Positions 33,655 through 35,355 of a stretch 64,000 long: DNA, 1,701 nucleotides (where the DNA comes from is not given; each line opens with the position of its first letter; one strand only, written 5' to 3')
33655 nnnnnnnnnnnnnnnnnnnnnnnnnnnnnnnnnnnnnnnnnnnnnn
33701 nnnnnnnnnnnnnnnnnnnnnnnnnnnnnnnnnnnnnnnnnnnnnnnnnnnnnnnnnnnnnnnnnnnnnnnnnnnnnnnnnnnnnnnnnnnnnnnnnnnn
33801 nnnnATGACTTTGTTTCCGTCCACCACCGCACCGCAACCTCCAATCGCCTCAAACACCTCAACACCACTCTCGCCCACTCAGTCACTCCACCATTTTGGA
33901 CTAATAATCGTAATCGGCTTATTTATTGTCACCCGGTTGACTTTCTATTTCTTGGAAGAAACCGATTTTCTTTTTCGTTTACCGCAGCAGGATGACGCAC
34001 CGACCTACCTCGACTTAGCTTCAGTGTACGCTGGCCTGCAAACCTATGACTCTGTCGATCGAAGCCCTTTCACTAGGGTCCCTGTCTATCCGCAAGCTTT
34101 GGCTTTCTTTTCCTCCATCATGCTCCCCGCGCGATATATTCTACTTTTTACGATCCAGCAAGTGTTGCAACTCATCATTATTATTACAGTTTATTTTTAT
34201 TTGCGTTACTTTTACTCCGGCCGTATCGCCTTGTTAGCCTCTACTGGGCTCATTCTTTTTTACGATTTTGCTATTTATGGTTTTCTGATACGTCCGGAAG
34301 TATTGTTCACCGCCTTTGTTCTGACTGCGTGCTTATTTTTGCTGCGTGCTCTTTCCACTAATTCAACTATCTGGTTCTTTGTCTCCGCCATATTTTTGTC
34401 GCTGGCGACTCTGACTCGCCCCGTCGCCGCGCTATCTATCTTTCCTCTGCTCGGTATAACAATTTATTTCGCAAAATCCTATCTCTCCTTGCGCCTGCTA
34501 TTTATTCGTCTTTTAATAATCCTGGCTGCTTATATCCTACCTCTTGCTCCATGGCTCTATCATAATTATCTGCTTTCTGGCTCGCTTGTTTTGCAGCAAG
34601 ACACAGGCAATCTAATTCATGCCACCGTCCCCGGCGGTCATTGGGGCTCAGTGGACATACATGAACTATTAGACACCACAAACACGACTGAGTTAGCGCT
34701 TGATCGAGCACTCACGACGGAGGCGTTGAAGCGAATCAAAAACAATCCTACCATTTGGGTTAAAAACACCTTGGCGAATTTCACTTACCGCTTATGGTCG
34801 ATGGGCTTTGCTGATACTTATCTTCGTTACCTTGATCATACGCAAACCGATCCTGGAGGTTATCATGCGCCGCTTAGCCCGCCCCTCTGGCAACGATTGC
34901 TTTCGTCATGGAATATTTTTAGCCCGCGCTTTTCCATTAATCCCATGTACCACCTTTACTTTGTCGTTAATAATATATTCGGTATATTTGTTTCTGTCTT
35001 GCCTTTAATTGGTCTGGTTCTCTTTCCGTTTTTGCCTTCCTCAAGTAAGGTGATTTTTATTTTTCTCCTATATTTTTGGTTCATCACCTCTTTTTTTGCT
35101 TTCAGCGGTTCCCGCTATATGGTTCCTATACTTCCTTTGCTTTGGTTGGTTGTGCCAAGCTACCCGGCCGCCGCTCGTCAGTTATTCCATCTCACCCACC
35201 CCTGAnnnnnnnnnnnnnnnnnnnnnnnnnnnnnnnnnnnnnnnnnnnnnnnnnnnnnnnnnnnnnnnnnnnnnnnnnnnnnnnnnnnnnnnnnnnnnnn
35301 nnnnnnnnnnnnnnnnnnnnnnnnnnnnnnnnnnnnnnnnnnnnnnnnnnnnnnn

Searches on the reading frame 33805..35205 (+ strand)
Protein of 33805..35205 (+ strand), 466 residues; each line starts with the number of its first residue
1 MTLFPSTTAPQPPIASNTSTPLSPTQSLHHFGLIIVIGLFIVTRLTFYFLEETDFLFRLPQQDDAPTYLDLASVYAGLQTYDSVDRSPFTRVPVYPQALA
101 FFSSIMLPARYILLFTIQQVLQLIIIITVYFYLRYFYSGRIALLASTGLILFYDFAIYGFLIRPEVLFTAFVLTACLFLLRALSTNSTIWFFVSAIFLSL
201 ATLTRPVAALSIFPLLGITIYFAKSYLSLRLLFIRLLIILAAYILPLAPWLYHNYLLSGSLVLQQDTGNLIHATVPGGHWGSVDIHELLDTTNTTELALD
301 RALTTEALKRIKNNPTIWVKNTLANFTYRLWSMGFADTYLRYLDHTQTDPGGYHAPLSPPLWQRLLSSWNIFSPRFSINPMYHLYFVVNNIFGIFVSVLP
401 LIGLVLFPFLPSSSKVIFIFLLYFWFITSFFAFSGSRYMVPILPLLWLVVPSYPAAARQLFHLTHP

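Call 5: search_protein_families(library=pfam, proteins=[window:33805-35205:+], max_evalue=0.01)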
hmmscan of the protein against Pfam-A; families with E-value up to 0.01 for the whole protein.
window:33805-35205:+ (466 aa): 1 family
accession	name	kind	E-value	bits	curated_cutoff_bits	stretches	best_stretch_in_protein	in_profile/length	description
PF13231.12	PMT_2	-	6.4e-09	36.7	26.1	1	93-250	4-160/160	Dolichyl-phosphate-mannose-protein mannosyltransferase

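Call 6: search_protein_families(library=ncbifam, proteins=[window:33805-35205:+], max_evalue=0.01)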
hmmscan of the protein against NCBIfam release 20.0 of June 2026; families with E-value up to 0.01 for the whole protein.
window:33805-35205:+ (466 aa): 0 families

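Call 36: search_solved_structures(query=window:33805-35205:+, max_evalue=1)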
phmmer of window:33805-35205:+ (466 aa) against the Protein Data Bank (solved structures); distinct sequences matched with E-value up to 1: 0.
